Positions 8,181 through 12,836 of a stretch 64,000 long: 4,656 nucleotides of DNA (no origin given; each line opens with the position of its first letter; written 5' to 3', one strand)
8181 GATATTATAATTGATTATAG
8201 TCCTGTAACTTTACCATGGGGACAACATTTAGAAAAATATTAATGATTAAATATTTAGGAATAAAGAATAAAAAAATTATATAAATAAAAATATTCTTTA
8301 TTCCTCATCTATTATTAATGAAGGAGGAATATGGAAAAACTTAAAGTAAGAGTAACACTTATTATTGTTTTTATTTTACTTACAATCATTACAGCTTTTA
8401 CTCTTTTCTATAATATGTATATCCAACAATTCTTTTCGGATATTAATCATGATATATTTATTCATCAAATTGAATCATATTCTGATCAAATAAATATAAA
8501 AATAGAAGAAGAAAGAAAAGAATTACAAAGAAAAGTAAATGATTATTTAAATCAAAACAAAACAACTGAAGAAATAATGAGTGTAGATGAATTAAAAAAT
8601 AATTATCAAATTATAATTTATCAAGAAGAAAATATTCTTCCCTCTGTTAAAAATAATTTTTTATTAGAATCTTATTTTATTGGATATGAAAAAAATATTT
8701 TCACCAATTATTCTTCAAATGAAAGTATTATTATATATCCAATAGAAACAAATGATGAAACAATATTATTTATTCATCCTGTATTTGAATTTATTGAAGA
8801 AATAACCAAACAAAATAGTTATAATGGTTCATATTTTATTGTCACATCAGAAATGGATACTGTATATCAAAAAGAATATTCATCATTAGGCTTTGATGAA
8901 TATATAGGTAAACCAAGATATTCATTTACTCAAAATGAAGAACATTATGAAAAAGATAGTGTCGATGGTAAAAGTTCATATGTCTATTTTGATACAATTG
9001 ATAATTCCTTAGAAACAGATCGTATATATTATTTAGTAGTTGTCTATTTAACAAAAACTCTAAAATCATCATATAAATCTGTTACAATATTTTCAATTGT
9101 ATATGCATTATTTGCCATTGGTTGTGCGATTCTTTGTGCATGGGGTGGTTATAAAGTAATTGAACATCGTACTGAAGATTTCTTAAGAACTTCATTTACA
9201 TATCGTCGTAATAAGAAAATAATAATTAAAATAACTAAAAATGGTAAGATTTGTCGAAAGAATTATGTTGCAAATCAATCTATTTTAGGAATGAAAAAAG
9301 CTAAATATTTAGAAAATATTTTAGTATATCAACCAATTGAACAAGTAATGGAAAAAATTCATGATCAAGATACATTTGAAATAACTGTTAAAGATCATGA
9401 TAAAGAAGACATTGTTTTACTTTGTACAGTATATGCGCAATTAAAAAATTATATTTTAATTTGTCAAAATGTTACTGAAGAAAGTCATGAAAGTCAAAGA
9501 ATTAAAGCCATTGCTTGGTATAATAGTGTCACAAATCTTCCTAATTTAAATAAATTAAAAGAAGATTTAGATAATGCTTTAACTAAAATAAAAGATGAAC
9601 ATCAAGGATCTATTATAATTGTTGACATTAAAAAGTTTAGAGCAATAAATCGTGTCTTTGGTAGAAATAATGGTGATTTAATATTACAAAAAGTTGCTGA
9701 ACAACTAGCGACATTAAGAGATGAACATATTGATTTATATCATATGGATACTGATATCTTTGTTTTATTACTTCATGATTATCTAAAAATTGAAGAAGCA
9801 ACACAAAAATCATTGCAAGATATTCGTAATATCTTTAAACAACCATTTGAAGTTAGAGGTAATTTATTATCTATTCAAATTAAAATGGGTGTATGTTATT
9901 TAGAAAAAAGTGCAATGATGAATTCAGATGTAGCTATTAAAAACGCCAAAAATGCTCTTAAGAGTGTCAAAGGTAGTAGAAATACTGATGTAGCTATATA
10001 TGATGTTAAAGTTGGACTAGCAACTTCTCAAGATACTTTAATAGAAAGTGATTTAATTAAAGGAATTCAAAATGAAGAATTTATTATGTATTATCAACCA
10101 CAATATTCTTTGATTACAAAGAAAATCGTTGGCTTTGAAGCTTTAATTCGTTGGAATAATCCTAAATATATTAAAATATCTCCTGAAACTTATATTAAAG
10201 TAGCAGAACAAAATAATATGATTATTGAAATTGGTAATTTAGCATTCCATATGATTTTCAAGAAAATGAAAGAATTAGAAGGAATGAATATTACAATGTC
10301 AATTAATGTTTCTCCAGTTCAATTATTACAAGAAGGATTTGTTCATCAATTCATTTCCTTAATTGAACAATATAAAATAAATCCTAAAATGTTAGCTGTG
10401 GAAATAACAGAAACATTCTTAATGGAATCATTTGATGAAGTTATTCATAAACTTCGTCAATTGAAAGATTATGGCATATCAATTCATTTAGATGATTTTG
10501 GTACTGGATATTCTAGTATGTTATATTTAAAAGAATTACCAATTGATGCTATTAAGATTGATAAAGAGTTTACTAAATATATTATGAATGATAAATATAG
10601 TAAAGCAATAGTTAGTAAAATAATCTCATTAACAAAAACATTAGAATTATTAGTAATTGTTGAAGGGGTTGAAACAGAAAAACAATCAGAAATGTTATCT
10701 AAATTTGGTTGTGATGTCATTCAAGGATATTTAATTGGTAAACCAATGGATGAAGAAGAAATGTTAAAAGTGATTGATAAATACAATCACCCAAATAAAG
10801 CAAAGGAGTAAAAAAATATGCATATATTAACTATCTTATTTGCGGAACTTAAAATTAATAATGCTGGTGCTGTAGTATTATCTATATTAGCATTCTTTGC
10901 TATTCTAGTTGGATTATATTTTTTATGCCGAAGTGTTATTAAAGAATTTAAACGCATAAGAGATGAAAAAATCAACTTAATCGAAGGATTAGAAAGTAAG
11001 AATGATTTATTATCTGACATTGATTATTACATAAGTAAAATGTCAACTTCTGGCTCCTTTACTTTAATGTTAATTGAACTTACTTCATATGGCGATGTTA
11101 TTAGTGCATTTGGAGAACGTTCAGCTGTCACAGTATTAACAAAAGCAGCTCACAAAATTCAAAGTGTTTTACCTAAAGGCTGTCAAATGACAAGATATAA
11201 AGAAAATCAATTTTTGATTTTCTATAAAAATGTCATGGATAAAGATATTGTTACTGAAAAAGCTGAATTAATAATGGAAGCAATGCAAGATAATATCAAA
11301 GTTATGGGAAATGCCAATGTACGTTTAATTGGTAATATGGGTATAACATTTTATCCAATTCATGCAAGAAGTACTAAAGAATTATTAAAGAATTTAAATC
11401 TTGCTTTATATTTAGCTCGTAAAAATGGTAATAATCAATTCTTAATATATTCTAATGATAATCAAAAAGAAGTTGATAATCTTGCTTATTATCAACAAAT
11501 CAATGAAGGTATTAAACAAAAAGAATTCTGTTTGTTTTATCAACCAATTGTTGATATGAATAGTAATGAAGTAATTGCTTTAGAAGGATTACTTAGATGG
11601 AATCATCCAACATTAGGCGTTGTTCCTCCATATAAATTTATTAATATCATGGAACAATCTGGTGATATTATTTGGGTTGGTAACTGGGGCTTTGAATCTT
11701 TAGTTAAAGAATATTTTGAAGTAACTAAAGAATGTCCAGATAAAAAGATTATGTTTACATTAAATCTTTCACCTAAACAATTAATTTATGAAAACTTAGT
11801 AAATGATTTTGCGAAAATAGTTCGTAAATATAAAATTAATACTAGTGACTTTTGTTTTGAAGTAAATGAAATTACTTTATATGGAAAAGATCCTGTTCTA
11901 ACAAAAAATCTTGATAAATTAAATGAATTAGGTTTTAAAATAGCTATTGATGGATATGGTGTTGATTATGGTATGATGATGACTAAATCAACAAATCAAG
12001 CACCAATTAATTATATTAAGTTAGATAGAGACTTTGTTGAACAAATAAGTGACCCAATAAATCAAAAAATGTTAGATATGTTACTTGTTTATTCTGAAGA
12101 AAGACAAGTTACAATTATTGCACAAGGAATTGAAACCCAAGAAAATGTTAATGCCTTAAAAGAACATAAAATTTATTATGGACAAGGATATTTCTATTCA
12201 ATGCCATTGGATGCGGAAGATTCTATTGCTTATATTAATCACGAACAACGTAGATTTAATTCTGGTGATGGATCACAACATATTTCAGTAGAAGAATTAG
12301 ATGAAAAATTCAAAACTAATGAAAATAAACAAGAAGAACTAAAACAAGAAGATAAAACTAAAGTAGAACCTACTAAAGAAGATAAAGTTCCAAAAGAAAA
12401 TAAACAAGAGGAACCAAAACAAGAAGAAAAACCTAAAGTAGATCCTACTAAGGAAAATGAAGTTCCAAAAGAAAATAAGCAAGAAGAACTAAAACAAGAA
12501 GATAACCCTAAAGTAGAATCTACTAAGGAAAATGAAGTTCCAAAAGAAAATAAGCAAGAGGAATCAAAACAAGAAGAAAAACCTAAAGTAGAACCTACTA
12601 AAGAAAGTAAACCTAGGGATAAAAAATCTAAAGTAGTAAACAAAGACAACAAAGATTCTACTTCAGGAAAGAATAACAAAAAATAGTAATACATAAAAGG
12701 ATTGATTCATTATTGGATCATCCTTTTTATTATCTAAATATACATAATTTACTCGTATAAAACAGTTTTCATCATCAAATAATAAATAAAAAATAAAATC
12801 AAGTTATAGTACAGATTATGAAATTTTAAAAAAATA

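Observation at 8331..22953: Dense c-di-GMP signalling island: four GGDEF/EAL genes in 14.6 kb next to giant surface-protein genes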

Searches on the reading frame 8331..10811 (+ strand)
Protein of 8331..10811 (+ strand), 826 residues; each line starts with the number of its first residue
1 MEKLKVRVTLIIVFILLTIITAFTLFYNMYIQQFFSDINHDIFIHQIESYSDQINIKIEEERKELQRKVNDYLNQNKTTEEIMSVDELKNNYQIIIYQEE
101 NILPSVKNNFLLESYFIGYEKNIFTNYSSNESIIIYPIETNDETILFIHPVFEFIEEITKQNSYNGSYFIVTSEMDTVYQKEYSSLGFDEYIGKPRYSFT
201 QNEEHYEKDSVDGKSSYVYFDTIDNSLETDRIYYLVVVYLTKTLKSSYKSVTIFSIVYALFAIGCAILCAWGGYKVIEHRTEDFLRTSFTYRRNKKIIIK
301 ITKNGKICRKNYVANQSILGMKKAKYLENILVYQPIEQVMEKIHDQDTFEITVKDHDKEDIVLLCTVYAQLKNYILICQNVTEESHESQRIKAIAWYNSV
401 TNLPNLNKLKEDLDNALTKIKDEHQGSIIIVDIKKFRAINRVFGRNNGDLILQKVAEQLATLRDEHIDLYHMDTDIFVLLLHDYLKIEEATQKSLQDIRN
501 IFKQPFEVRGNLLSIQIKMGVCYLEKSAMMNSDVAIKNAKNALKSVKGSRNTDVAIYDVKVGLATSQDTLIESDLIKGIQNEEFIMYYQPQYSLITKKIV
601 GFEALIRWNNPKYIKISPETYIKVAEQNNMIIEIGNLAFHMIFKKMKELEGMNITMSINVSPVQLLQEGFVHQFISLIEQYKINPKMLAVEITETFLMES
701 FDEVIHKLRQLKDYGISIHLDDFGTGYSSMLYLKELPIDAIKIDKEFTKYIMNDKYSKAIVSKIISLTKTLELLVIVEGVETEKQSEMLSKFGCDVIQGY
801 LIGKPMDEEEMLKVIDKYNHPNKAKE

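Call 3: search_protein_families(library=pfam, proteins=[window:8331-10811:+], max_evalue=0.01)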
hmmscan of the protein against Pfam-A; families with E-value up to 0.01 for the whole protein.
window:8331-10811:+ (826 aa): 2 families
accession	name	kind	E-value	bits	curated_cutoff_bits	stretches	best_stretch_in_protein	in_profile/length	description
PF00563.25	EAL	-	2.4e-68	230.5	31.3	1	575-805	4-236/236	EAL domain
PF00990.26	GGDEF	-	1e-21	77.8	23.8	1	396-549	2-157/161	Diguanylate cyclase, GGDEF domain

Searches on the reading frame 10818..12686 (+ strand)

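Call 3: search_protein_families(library=pfam, proteins=[window:10818-12686:+], max_evalue=0.01)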
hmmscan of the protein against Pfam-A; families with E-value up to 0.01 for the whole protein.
window:10818-12686:+ (622 aa): 2 families
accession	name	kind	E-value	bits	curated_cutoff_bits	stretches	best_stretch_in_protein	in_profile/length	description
PF00563.25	EAL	-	3.3e-50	171.1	31.3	1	227-463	3-236/236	EAL domain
PF00990.26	GGDEF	-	1.6e-14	54.4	23.8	1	58-207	9-161/161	Diguanylate cyclase, GGDEF domain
